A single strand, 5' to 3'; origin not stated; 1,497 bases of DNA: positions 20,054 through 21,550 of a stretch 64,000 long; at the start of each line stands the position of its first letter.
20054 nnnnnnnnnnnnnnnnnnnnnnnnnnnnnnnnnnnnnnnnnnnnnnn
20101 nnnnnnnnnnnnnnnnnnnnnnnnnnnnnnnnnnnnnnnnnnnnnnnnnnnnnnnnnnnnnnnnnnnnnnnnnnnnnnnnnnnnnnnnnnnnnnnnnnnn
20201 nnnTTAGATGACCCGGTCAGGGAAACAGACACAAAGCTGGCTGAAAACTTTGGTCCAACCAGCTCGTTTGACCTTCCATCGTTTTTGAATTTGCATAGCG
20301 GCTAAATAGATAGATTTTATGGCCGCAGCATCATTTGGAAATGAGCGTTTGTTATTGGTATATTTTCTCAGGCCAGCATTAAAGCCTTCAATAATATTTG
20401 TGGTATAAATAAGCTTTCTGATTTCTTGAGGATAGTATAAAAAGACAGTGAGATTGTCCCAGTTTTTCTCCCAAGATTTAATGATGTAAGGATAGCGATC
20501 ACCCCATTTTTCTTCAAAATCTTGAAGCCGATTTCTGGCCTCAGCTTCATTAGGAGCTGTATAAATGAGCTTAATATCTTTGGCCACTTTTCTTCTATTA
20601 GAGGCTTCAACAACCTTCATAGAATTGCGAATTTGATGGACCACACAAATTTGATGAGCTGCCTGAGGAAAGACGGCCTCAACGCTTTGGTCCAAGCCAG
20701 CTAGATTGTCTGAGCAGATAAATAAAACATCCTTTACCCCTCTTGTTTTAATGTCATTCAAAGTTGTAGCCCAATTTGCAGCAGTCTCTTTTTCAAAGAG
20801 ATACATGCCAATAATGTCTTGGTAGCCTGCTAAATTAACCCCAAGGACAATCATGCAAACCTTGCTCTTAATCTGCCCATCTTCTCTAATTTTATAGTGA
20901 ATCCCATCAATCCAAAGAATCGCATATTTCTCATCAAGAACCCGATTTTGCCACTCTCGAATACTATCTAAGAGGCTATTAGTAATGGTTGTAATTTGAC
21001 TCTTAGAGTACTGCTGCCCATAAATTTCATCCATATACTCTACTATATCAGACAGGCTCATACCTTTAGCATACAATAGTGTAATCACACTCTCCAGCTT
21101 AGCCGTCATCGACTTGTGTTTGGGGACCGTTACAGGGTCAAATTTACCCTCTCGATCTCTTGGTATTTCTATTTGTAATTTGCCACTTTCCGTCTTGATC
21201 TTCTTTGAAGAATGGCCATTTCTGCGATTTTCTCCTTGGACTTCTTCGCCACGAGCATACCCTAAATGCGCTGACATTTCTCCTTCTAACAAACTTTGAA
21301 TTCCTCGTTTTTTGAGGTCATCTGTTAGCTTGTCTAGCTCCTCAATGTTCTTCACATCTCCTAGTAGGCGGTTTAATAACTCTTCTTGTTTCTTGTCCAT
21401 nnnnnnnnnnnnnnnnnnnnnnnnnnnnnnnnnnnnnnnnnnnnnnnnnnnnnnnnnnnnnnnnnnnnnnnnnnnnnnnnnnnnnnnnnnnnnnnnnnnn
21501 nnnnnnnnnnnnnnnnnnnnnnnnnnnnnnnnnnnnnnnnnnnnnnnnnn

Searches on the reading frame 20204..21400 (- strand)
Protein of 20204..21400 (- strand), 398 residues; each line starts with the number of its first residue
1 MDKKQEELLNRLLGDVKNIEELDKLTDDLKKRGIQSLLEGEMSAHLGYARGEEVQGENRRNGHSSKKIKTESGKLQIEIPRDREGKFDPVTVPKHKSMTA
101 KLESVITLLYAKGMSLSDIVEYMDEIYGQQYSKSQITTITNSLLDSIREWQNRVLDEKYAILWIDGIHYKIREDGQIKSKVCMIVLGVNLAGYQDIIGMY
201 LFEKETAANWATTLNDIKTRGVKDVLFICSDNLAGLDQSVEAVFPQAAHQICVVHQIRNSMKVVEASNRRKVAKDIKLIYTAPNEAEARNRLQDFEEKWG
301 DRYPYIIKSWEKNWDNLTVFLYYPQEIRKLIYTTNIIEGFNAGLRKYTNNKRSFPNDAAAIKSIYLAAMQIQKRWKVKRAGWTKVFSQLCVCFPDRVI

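Call 72: search_protein_families(library=pfam, proteins=[window:20204-21400:-], max_evalue=0.001)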
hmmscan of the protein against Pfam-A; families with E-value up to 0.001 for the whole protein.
window:20204-21400:- (398 aa): 3 families
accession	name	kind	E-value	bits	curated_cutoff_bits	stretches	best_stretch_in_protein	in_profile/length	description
PF00872.24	Transposase_mut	-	1.1e-108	364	21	1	11-376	11-377/379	Transposase, Mutator family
PF10551.15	MULE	-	8.4e-07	29.8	27.6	1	183-258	18-98/99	MULE transposase domain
PF14420.11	Clr5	-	0.00072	20.1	22.3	0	103-138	9-45/54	Clr5 domain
